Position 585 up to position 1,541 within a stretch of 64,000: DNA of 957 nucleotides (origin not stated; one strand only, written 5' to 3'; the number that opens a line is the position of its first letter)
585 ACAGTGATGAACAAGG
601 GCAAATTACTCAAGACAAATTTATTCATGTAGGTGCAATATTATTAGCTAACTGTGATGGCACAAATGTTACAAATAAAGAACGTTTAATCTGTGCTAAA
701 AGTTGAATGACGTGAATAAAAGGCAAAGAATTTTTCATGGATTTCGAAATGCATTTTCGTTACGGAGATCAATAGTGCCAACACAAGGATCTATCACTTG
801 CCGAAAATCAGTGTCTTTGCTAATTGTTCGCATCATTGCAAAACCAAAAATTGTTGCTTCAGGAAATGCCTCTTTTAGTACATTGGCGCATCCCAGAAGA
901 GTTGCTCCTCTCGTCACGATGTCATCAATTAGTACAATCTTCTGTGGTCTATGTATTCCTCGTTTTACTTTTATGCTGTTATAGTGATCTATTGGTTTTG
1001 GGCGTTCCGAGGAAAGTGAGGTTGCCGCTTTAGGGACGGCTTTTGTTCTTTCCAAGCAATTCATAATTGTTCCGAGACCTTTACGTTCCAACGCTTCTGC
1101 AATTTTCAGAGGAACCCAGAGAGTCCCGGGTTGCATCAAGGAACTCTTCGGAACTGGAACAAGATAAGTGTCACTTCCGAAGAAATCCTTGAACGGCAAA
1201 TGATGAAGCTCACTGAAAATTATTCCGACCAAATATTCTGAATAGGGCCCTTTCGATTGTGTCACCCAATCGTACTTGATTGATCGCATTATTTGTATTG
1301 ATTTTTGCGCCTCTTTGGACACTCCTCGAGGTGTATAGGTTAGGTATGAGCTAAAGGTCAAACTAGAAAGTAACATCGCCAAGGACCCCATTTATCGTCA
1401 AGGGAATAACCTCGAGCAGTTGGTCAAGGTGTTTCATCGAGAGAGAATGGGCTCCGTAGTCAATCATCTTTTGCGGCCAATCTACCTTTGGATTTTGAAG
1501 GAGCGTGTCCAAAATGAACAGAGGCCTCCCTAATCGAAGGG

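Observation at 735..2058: Overlapping DprA (SLOG) + ComF-like phosphoribosyltransferase gene pair in an archaeal genome, in a compositionally atypical edge region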

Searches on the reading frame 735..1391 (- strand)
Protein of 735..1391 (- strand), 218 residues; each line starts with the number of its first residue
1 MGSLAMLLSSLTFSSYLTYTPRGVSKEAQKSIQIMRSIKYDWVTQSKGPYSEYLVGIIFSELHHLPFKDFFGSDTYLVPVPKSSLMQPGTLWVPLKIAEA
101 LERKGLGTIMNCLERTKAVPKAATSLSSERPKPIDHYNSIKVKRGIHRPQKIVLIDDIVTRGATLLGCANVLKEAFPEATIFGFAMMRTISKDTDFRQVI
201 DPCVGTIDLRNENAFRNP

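Call 3: search_protein_families(library=pfam, proteins=[window:735-1391:-], max_evalue=0.1)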
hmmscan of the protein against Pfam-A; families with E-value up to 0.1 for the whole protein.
window:735-1391:- (218 aa): 2 families
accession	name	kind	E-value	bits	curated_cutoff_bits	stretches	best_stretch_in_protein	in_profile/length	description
PF15609.12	PRTase_2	-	0.0019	18.2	28.8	1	141-193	111-163/188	Phosphoribosyl transferase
PF00156.33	Pribosyltran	-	0.0025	17.6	26.3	1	142-178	80-116/158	Phosphoribosyl transferase domain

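Call 4: search_protein_families(library=ncbifam, proteins=[window:735-1391:-], max_evalue=0.1)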
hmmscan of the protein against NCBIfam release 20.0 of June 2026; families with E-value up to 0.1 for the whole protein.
window:735-1391:- (218 aa): 13 families
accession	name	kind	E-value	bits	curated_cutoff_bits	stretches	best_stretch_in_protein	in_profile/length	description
TIGR00201.1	comF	subfamily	1.1e-06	28.7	233.55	1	97-175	104-178/190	ComF family protein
NF008616.0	PRK11595.1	equivalog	0.0085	15.6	304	1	112-189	153-226/227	DNA utilization protein GntX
TIGR01743.1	purR_Bsub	equivalog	0.01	14.9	258.7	1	142-209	187-250/268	pur operon repressor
NF005537.0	PRK07199.1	subfamily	0.011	14.8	322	1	148-175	210-237/301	ribose-phosphate diphosphokinase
TIGR01367.1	pyrE_Therm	equivalog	0.014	15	150.25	1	139-185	93-139/187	orotate phosphoribosyltransferase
NF004689.0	PRK06031.1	equivalog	0.018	14.3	175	1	149-189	154-194/233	phosphoribosyltransferase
NF002635.0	PRK02304.1-4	subfamily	0.029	13.9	146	1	145-175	111-141/188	adenine phosphoribosyltransferase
NF040646.1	HPT_Archaea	equivalog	0.035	13.7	200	1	145-175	110-140/184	hypoxanthine/guanine phosphoribosyltransferase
NF002636.0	PRK02304.1-5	equivalog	0.051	13.1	125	1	143-186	110-152/176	adenine phosphoribosyltransferase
TIGR00336.1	pyrE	equivalog_domain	0.053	13.3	106.8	1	129-175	88-134/173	orotate phosphoribosyltransferase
NF006671.0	PRK09219.1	equivalog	0.068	12.6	177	1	143-185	111-153/192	xanthine phosphoribosyltransferase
NF002320.0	PRK01259.1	subfamily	0.078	12.3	297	1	150-175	215-240/316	ribose-phosphate diphosphokinase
NF009211.0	PRK12560.1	equivalog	0.085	12.6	188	0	143-175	108-140/187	adenine phosphoribosyltransferase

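Call 5: search_protein_families(library=padloc, proteins=[window:735-1391:-], max_evalue=0.1)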
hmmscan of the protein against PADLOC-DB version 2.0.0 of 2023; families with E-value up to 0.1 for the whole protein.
window:735-1391:- (218 aa): 4 families
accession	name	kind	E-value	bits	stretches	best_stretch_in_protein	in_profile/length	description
PDLC03962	ShosT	-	3.7e-25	87.2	1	18-195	29-217/237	-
PDLC03928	PsyrT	-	0.00024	17.5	1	111-193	608-688/689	-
PDLC02934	PRTase_III-A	-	0.041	10.8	1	129-190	103-164/393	-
PDLC02935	PRTase_III-A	-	0.05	10.9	1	129-184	112-163/290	-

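Call 17: find_homologous_proteins(query=window:735-1391:-)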
Query window:735-1391:- (218 aa): 250 proteins with E <= 0.001 among 394 candidates; the best 120 are listed.
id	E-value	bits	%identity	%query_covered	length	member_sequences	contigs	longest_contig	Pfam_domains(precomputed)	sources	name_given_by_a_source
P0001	5.2e-138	475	100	98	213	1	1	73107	-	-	-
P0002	1.8e-103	363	78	98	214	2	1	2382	-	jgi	jgi:hypothetical protein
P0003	2.2e-101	356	75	98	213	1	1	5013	-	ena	-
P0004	1.1e-96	341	73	98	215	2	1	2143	-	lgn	-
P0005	1.0e-85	305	68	98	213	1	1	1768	-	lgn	-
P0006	2.9e-78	280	61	98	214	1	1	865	-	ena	-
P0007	7.4e-66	240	53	98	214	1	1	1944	PF15609.13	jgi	jgi:hypothetical protein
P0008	1.2e-61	226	54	94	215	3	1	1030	-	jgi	-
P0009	1.9e-61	225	52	98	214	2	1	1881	-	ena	-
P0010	1.9e-60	222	52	98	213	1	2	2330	-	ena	-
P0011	2.8e-60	222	53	98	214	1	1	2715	-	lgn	-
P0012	9.3e-60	220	51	97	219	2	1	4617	-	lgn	-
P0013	6.0e-59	217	50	98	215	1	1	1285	-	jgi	jgi:predicted amidophosphoribosyltransferase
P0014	2.1e-58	215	51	98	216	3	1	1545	-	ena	-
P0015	2.2e-58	215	49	98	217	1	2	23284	-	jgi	-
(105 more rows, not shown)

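Call 21: find_related_loci(query=A1, collection=genome_contigs, flank=4000)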
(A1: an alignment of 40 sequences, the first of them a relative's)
Query A1 (213 aa) in genome_contigs; peptide patterns used: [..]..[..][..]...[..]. (x = any residue, [..] = any of these).
187 stretches matched a pattern; 177 encode a relative of the query (tblastn E <= 1e-3); the best 80 are kept; 80 distinct loci.
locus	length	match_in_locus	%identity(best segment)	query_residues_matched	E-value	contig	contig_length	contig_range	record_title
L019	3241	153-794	50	1-213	1e-67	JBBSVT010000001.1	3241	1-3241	MAG: Nanoarchaeota archaeon isolate H14-bin056_1 H14_bin056_1_000000000001, whole genome shotgun sequence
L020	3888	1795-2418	50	1-211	2e-66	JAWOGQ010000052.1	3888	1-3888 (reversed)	MAG: Candidatus Woesearchaeota archaeon isolate BLK6-3.bin.78 k191_3418161, whole genome shotgun sequence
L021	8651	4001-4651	47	1-213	9e-65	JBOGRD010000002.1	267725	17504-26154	MAG: Nitrosotalea sp. isolate SE1505_maxbin2.bin.0 NODE_3_length_267725_cov_8.383829, whole genome shotgun sequence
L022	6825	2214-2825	52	3-213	3e-64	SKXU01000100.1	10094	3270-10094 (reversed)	MAG: Candidatus Woesearchaeota archaeon isolate CSSed162cmB_258 CSSed16-2cmB-25354, whole genome shotgun sequence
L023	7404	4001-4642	49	1-213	5e-64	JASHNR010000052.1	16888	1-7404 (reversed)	MAG: Nitrosopumilaceae archaeon isolate JOPF002 JOPF_N012_contig_62673, whole genome shotgun sequence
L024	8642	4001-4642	50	1-213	6e-64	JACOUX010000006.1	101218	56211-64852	MAG: Candidatus Woesearchaeota archaeon isolate NC_groundwater_84_Ag_S-0.1um_40_33 S35_SO-1_scaffold_22397, whole genome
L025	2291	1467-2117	48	1-213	1e-64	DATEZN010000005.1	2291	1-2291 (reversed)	MAG TPA_asm: Nitrosotalea sp. isolate SMAG_U8475 k141_326692, whole genome shotgun sequence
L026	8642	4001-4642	47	1-213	2e-63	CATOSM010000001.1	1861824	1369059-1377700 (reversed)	MAG: uncultured Candidatus Nitrosopumilus sp. isolate 29923d23-9274-4d90-ac20-21b5014b58ae genome assembly, contig: cont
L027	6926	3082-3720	48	1-213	2e-63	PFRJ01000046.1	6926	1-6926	MAG: Nitrosopumilales archaeon CG_4_9_14_0_2_um_filter_34_16 CG_4_9_14_0.2_um_filter_scaffold_10724_c, whole genome shot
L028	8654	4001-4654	48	1-213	1e-62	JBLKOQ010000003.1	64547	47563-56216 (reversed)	MAG: Candidatus Woesearchaeota archaeon isolate MAG.78 NODE_1434_length_64547_cov_5.425454, whole genome shotgun sequenc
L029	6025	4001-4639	48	1-212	1e-62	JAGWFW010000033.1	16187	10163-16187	MAG: Thaumarchaeota archaeon isolate REEA19 REEA19_33_length_16187_cov_6.098014, whole genome shotgun sequence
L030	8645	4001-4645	47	1-213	9e-63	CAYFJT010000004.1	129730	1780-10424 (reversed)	MAG TPA_asm: uncultured Nitrosopumilaceae archaeon isolate ERP019367_co1_134 genome assembly, contig: NODE_182_length_12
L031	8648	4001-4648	50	1-213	2e-62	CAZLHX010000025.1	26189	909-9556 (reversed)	MAG TPA_asm: uncultured Candidatus Bathyarchaeia archaeon isolate SRP141376_co1_243 genome assembly, contig: NODE_4202_l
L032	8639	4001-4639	49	1-213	6e-62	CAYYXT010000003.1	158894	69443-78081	MAG TPA_asm: uncultured Nitrosopumilaceae archaeon isolate SRP136066_co1_402 genome assembly, contig: NODE_36_length_158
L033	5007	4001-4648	50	1-213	2e-61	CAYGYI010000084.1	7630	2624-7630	MAG TPA_asm: uncultured Candidatus Bathyarchaeia archaeon isolate ERP119294_co1_146 genome assembly, contig: NODE_13948_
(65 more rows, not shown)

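Call 23: search_solved_structures(query=window:735-1391:-, max_evalue=1, show_alignments=2)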
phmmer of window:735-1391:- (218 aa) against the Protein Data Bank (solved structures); distinct sequences matched with E-value up to 1: 5.
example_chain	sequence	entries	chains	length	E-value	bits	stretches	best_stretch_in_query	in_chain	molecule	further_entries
4paw_A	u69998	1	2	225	0.0068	19.3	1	138-192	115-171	Orotate phosphoribosyltransferase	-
3dez_A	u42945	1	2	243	0.014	18.2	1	126-171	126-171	Orotate phosphoribosyltransferase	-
2aee_A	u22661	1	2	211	0.15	14.9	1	128-172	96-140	Orotate phosphoribosyltransferase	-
3m3h_A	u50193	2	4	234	0.16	14.8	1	133-182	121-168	Orotate phosphoribosyltransferase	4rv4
7etx_A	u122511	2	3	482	0.5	13.2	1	19-98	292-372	Tryptophan biosynthesis protein TrpCF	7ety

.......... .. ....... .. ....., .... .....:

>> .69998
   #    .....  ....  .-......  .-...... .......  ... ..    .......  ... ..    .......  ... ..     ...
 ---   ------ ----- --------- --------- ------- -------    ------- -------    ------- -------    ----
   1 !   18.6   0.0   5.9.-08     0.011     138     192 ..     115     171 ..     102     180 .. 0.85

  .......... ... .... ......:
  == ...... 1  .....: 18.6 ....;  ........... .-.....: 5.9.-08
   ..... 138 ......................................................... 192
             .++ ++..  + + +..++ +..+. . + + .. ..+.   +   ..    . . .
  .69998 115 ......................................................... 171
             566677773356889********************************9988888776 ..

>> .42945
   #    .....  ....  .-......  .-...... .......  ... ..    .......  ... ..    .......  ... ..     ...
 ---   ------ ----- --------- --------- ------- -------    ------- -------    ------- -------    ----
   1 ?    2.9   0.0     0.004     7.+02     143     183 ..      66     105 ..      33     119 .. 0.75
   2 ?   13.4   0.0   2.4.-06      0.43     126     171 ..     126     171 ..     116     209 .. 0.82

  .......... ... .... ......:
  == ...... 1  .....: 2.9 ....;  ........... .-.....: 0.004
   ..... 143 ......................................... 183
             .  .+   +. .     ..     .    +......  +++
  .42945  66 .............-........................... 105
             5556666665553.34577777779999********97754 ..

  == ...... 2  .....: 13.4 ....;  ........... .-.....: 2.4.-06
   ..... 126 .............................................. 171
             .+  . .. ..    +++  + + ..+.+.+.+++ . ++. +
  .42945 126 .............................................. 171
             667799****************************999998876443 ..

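Call 36: predict_structure(alignment_id=A1)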
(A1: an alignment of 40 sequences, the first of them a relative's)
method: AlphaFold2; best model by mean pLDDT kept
length: 213 residues; sequences in the alignment: 40
mean_pLDDT: 94.6   pTM: 0.91
mean pLDDT of the five models: 94.6, 94.5, 94.4, 94.0, 93.5
residues with pLDDT >= 90: 183; 70-90: 30; 50-70: 0; < 50: 0
segments of 3 or more residues with pLDDT < 50: none
pLDDT, mean of each block of 10 residues (from residue 1): 96 95 96 93 93 97 97 95 92 98 97 88 91 93 92 96 98 97 94 97 95 91
secondary structure, 60 per line:
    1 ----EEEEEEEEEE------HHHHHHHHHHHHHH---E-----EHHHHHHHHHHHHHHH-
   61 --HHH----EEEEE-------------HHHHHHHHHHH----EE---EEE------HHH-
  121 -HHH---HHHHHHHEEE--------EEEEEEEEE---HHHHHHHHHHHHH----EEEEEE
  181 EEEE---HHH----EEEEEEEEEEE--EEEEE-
elements in order: E5-14 H21-34 H45-59 E70-74 H88-98 E108-110 H128-134 E135-137 E146-154 H158-170 E175-184 E195-205 E208-212

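Call 40: fold_search(model_id=the predicted structure, library=pdb)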
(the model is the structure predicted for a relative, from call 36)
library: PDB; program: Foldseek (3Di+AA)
matches with E <= 10: 1017; with E <= 0.001: 20
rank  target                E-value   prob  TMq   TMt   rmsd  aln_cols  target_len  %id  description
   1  7p0h_A                4.5e-05  1.00  0.49  0.28   4.4       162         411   16  Crystal structure of Helicobacter pylori ComF fused to an artificial alphaREP crystallization helper(named B2) (released 2022-04-06)
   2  8zvc                  1.4e-04  1.00  0.45  0.24   3.4       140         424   17  ShosT with PRPP-Mg (released 2025-04-09)
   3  8zvd                  2.1e-04  1.00  0.42  0.23   3.4       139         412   17  ShosT with phosphate (released 2025-04-09)
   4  1p4a_C                2.7e-04  0.99  0.37  0.31  11.6       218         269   13  Crystal Structure of the PurR complexed with cPRPP (released 2003-12-09)
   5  4rad_E                3.5e-04  0.98  0.31  0.31   7.2       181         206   12  Aza-acyclic nucleoside phosphonates containing a second phosphonate group as inhibitors of the human, Plasmodium falci (released 2015-01-07)
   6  4rqb_B                3.9e-04  1.00  0.39  0.46   4.6       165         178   12  Crystal Structure of a Hypoxanthine Phosphoribosyltransferase (target ID NYSGRC-029686) from Staphylococcus aureus (te (released 2014-11-26)
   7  4rab_C                3.9e-04  0.99  0.33  0.35   5.5       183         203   12  Aza-acyclic nucleoside phosphonates containing a second phosphonate group as inhibitors of the human, Plasmodium falci (released 2015-01-07)
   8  4rab_A                3.9e-04  0.99  0.31  0.33   6.5       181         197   13  Aza-acyclic nucleoside phosphonates containing a second phosphonate group as inhibitors of the human, Plasmodium falci (released 2015-01-07)
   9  1a4x_A                4.4e-04  1.00  0.39  0.47   6.1       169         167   13  PYRR, THE BACILLUS SUBTILIS PYRIMIDINE BIOSYNTHETIC OPERON REPRESSOR, HEXAMERIC FORM (released 1998-08-05)
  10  4rab_D                5.7e-04  0.91  0.30  0.31   9.6       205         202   11  Aza-acyclic nucleoside phosphonates containing a second phosphonate group as inhibitors of the human, Plasmodium falci (released 2015-01-07)
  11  4p80_A                6.1e-04  1.00  0.35  0.43   6.8       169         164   11  Structure of ancestral PyrR protein (AncGREENPyrR) (released 2014-12-17)
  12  4p82                  6.1e-04  0.97  0.32  0.36   7.5       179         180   13  Structure of PyrR protein from Bacillus subtilis (released 2014-12-17)
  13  5kny_B                6.4e-04  1.00  0.36  0.40   7.1       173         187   17  Crystal structure of Mycobacterium tuberculosis hypoxanthine guanine phosphoribosyltransferase in complex with (3-((3R (released 2017-09-20)
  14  4rqb_A                6.9e-04  1.00  0.38  0.43   5.1       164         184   13  Crystal Structure of a Hypoxanthine Phosphoribosyltransferase (target ID NYSGRC-029686) from Staphylococcus aureus (te (released 2014-11-26)
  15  4p86_A                8.8e-04  1.00  0.37  0.43   7.3       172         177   13  Structure of PyrR protein from Bacillus subtilis with GMP (released 2014-12-17)
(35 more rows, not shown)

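Call 47: search_protein_families(library=pfam, alignment_id=A2, max_evalue=0.00001)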
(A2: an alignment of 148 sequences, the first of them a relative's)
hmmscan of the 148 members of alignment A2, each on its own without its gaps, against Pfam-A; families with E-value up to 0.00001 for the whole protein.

A. member 1, L021:2882-3160:+ (93 aa): 0 families

B. families by the number of members that match (of 148 scanned): 138 families (the first 25 are shown)
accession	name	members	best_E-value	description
PF04851.21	ResIII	4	7.9e-22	Type III restriction enzyme, res subunit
PF00270.35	DEAD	3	4.4e-54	DEAD/DEAH box helicase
PF00271.37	Helicase_C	3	2.9e-35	Helicase conserved C-terminal domain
PF00005.33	ABC_tran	3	4.4e-31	ABC transporter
PF00106.31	adh_short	2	1.5e-62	short chain dehydrogenase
PF13561.12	adh_short_C2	2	1.5e-48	Enoyl-(Acyl carrier protein) reductase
PF04019.17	DUF359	2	6.4e-35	Protein of unknown function (DUF359)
PF13359.12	DDE_Tnp_4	2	4.7e-32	DDE superfamily endonuclease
PF18297.6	NFACT-R_2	2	1.6e-21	NFACT protein RNA binding domain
PF08659.16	KR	2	6.4e-19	KR domain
PF10604.15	Polyketide_cyc2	2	1.7e-17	Polyketide cyclase / dehydrase and lipid transport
PF01609.27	DDE_Tnp_1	2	8.5e-16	Transposase DDE domain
PF00589.27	Phage_integrase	2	9e-12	Phage integrase family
PF02568.20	ThiI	2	3.8e-11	Thiamine biosynthesis protein (ThiI)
PF18765.7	Polbeta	2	4.6e-09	Polymerase beta, Nucleotidyltransferase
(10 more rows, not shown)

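Call 48: search_protein_families(library=padloc, alignment_id=A2, max_evalue=0.00001)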
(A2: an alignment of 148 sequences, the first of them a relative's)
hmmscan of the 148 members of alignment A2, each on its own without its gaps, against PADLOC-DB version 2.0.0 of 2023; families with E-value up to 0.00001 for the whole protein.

A. member 1, L021:2882-3160:+ (93 aa): 0 families

B. families by the number of members that match (of 148 scanned): 148 families (the first 25 are shown)
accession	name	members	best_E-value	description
PDLC01439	typeIV_DinG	4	2.6e-33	CAS-IV-A; associated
PDLC04135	mad3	3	3.6e-28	mads_3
PDLC03928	PsyrT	3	1.5e-24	-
PDLC04368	PDC-M05A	2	1.2e-44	-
PDLC03960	SngC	2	3.2e-43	-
PDLC02503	BrxHI|BrxHII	2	9.6e-43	BrxHI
PDLC00036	DruE3|DruE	2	2.6e-38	SNF2 family N-terminal domain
PDLC02861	DpdF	2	1.9e-27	DpdF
PDLC00035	DruE3|DruE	2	2.6e-26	SNF2 family N-terminal domain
PDLC02501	BrxHI|BrxHII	2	1.3e-25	BrxHI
PDLC02864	DpdF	2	7.3e-24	DpdF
PDLC02870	DpdF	2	1.4e-22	DpdF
PDLC02897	DpdJ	2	7.7e-17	DpdJ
PDLC01533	Cas3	2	9.1e-16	CAS-I; effector_G3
PDLC02872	DpdF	2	1.6e-14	DpdF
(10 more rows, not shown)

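Call 55: find_encoding_contigs(protein=P0003, flank=5000, max_places=3)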
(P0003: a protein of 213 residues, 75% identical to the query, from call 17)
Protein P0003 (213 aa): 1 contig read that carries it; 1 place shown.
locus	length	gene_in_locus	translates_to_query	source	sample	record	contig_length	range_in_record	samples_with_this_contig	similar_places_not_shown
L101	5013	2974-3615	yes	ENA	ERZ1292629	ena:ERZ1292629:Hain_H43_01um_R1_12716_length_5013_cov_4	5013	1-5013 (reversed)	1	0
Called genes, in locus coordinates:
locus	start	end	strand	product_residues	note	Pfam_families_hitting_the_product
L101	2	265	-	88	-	?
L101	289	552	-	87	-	-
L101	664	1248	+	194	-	-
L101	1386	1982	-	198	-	-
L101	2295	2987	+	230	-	PF02481:DNA_processg_A, PF18306:LDcluster4 (faint)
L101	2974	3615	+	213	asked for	-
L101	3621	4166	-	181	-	-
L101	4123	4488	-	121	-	-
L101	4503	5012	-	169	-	?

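Call 72: search_solved_structures(query=A1, max_evalue=1, show_alignments=3)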
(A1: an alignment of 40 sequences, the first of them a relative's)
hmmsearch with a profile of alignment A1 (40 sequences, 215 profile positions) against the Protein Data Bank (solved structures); distinct sequences matched with E-value up to 1: 14.
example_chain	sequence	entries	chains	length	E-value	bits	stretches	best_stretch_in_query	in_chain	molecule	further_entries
4paw_A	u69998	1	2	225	0.018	17.9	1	141-183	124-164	Orotate phosphoribosyltransferase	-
2aee_A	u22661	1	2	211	0.06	16.2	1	125-204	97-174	Orotate phosphoribosyltransferase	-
3m3h_A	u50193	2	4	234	0.061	16.1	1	126-172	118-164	Orotate phosphoribosyltransferase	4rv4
3dez_A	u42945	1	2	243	0.064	16.1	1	125-168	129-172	Orotate phosphoribosyltransferase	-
7w5z_F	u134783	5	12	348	0.095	15.5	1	21-84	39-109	Transmembrane protein, putative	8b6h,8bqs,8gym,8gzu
5vn4_A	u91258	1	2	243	0.21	14.4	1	140-167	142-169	Adenine phosphoribosyltransferase, putative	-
4fym_A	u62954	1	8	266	0.3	13.9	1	144-183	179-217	Orotate phosphoribosyltransferase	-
2pry_A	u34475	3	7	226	0.37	13.6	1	124-168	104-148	Orotate phosphoribosyltransferase 1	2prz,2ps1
4wml_A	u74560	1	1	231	0.38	13.5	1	124-168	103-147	Orotate phosphoribosyltransferase 1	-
4wn3_A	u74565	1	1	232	0.39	13.5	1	124-168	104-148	Orotate phosphoribosyltransferase 1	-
3j6b_W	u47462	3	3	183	0.41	13.4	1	46-84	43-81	54S ribosomal protein L32, mitochondrial | Large ribosomal subunit protein bL32m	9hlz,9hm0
1u9y_A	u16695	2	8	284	0.48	13.2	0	144-179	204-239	Ribose-phosphate pyrophosphokinase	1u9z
3mjd_A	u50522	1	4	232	0.48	13.2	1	125-171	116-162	Orotate phosphoribosyltransferase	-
1p4a_A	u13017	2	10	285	0.99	12.2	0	113-175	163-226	Pur operon repressor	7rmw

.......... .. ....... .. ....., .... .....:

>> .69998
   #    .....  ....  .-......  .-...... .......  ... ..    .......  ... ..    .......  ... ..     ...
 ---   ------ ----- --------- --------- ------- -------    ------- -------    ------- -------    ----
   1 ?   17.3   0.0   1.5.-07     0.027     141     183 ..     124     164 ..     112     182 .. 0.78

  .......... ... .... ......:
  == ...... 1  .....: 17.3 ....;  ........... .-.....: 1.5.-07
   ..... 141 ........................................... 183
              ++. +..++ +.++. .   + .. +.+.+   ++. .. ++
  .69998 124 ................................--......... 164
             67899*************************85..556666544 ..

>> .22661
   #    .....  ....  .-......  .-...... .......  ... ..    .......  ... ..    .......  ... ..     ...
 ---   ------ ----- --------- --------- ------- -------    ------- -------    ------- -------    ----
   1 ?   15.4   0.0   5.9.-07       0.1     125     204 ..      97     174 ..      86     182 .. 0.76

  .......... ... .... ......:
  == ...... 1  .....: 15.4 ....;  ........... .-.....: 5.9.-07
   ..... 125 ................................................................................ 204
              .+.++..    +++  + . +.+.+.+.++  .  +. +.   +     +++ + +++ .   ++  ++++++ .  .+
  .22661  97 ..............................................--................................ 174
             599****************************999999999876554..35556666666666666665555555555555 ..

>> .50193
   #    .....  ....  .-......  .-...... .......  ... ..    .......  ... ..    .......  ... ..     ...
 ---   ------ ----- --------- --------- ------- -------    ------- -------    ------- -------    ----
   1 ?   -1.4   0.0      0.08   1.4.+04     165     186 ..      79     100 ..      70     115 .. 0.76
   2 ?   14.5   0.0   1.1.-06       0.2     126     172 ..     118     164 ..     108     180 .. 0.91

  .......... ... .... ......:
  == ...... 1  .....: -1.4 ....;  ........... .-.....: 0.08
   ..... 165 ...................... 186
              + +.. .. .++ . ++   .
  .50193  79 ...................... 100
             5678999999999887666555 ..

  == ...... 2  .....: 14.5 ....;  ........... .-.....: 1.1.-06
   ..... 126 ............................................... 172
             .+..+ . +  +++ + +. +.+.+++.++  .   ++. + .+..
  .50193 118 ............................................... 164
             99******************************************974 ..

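Call 73: find_related_loci(query=A1, collection=viral_contigs, flank=5000)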
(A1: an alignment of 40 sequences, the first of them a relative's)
Query A1 (213 aa) in viral_contigs; peptide patterns used: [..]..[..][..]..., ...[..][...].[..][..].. (x = any residue, [..] = any of these).
57 stretches matched a pattern; 6 encode a relative of the query (tblastn E <= 1e-3); 5 distinct loci.
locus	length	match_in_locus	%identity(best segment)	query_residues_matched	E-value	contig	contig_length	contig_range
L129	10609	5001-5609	36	4-203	4e-33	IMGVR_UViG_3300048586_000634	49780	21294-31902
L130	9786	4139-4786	35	4-213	6e-28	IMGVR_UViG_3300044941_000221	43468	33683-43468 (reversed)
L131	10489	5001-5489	27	4-213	7e-19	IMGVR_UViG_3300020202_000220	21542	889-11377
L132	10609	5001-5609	36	4-203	9e-34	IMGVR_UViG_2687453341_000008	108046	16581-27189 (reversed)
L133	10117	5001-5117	36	147-185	3e-5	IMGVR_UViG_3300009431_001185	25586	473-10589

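Call 88: search_protein_representatives(alignment_id=A1)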
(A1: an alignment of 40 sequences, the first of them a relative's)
Query: 40 sequences, 215 profile positions. Proteins with E-value up to 0.001 (for the whole library): 3517; up to 1e-10: 1381; up to 1e-30: 743. The best 150 are listed.
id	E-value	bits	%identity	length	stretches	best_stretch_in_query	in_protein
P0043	4.4e-96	337.0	-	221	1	2-215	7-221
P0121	5.1e-88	310.6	-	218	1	1-215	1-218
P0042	2.1e-85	302.1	-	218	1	1-215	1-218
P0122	5.3e-85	300.7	-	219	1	1-215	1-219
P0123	5.2e-81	287.7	-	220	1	1-215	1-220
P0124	5.5e-78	277.8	-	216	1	3-215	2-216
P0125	2.1e-77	275.9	-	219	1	2-215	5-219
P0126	2.8e-77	275.5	-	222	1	1-214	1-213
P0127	6.4e-77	274.3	-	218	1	1-215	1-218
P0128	2.8e-76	272.2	-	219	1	1-215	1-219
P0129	4.6e-76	271.5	-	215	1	1-211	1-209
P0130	5.7e-76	271.2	-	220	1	3-215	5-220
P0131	1.0e-75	270.4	-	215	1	1-215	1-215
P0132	1.9e-75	269.5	-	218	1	1-214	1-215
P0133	4.9e-75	268.2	-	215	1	1-215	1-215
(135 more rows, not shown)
